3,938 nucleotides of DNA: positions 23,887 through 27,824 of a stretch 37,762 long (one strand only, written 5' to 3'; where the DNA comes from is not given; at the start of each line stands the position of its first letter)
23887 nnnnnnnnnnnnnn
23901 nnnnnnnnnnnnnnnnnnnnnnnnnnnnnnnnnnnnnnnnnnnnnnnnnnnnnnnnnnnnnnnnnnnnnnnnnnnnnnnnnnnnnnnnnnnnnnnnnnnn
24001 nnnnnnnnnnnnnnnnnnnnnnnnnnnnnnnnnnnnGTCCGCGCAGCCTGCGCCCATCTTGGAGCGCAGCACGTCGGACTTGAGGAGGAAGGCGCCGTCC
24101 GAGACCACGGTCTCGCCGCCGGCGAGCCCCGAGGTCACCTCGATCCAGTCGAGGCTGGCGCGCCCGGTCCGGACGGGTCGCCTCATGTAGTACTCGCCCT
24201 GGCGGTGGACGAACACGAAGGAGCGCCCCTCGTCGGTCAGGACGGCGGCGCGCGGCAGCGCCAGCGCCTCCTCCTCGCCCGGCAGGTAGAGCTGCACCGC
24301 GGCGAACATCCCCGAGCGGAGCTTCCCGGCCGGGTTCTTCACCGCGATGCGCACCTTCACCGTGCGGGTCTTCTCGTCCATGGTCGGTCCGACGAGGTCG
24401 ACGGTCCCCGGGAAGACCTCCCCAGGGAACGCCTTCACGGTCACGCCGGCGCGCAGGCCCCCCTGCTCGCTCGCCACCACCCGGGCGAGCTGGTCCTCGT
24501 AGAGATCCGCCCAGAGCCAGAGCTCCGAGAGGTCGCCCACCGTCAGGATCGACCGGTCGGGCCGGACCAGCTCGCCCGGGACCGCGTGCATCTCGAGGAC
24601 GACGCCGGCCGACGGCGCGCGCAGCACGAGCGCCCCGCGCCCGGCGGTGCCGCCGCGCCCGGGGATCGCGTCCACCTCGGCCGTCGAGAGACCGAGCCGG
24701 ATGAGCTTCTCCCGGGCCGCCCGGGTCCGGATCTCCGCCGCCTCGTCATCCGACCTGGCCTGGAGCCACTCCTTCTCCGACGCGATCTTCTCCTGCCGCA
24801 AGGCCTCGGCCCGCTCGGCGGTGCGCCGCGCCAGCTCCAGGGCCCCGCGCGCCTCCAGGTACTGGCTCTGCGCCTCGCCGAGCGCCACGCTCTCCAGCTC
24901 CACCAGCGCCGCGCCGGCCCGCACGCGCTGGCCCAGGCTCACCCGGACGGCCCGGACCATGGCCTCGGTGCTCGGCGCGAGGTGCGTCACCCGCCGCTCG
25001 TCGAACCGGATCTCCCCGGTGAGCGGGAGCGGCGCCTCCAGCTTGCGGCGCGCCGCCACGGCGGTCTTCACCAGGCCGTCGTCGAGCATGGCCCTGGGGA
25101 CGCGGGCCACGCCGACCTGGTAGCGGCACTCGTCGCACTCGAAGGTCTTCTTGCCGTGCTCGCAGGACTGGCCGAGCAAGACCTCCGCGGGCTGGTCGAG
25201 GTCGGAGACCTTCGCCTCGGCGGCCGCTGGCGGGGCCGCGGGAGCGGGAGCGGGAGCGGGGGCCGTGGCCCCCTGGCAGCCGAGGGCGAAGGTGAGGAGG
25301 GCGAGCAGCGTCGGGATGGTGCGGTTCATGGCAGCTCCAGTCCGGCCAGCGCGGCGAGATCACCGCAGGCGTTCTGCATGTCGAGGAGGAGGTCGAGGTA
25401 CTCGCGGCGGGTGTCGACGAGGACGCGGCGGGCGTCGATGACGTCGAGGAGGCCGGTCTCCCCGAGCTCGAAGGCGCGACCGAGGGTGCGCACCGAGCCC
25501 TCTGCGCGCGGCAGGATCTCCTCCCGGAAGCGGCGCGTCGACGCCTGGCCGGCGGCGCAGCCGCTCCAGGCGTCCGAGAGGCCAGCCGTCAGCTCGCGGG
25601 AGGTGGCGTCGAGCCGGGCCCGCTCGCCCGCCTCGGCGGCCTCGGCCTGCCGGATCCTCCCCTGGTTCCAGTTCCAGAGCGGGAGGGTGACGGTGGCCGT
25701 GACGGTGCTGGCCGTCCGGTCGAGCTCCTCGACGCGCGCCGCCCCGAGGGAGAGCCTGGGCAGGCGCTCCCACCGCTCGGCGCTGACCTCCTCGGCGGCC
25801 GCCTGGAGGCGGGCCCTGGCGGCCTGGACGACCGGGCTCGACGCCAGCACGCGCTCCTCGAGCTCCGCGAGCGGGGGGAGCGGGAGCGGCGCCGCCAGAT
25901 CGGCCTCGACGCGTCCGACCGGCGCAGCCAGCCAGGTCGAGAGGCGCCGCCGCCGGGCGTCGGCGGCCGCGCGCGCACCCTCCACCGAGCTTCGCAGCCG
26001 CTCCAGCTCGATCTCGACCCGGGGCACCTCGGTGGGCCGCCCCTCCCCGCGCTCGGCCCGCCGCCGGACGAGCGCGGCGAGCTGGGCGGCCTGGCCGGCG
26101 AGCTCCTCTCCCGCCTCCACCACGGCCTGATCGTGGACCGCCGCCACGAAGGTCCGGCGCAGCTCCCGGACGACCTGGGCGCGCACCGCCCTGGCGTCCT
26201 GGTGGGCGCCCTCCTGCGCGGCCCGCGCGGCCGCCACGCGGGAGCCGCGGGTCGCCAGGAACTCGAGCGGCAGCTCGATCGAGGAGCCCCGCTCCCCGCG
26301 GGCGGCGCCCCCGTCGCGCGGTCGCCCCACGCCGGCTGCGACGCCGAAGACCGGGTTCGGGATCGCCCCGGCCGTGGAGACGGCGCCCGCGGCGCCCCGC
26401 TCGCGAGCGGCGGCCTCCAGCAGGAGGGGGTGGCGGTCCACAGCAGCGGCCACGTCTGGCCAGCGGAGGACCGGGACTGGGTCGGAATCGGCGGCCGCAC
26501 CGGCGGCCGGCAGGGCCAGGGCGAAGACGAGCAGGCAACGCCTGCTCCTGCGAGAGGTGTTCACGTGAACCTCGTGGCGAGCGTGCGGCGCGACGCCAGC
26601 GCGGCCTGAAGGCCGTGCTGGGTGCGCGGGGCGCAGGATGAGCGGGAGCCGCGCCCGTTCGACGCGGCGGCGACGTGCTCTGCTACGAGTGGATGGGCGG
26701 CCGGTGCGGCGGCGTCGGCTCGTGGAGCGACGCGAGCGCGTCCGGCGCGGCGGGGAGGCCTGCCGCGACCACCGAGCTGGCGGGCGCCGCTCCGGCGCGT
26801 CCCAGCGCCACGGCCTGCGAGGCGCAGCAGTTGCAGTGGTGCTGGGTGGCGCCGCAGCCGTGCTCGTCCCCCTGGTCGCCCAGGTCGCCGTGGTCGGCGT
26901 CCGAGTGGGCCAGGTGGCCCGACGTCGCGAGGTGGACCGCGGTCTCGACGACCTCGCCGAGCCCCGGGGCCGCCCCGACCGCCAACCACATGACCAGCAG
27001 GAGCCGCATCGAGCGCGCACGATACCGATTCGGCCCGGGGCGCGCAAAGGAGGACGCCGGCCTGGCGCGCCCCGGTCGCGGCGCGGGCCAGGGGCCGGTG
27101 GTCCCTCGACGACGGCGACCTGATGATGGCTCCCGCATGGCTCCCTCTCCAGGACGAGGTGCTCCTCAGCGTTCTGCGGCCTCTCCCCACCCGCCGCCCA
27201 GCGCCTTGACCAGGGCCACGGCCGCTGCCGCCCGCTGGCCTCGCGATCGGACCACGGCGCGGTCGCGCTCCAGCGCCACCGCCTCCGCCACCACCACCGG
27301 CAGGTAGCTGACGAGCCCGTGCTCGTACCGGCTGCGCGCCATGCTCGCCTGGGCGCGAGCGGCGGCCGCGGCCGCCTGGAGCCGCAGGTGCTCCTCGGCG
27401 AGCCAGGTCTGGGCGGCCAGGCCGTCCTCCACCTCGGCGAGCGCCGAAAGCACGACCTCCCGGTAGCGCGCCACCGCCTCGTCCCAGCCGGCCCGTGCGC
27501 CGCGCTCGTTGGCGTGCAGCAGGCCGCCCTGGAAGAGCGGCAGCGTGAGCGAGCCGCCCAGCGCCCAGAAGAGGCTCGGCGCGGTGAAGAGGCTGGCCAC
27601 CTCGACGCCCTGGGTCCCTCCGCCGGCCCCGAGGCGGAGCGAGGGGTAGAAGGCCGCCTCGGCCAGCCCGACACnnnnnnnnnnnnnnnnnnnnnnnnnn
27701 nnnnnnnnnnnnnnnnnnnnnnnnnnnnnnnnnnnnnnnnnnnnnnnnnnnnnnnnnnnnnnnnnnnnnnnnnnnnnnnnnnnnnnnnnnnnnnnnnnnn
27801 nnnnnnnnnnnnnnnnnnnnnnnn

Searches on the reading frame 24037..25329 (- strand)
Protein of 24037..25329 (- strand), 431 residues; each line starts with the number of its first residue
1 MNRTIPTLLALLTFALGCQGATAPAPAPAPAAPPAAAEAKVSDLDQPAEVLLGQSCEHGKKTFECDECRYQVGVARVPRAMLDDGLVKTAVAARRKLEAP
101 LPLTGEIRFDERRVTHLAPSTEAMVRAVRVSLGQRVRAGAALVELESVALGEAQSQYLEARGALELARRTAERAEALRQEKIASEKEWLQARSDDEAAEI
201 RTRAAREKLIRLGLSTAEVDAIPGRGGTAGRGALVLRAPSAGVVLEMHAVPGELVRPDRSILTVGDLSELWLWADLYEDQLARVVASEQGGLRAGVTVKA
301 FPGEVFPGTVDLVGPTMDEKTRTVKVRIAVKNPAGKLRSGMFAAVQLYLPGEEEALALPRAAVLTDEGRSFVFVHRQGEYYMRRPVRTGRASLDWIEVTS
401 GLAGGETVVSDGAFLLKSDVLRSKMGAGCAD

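Call 33: search_protein_families(library=pfam, max_evalue=0.0001, proteins=[window:24037-25329:-])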
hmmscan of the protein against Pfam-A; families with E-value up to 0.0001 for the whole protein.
window:24037-25329:- (431 aa): 2 families
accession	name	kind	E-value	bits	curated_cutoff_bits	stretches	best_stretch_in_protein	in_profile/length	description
PF16576.10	HlyD_D23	-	5e-51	173.5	30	1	98-343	3-214/214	Barrel-sandwich domain of CusB or HlyD membrane-fusion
PF13437.12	HlyD_3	-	1.8e-18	67.6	22.2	1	235-340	1-106/106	HlyD family secretion protein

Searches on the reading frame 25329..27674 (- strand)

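Call 33: search_protein_families(library=pfam, max_evalue=0.0001, proteins=[window:25329-27674:-])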
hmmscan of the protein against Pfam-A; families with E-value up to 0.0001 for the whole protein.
window:25329-27674:- (782 aa): 1 family
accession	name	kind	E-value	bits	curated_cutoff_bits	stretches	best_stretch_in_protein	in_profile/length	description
PF02321.23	OEP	-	1.1e-38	133.3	22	2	602-776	1-185/187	Outer membrane efflux protein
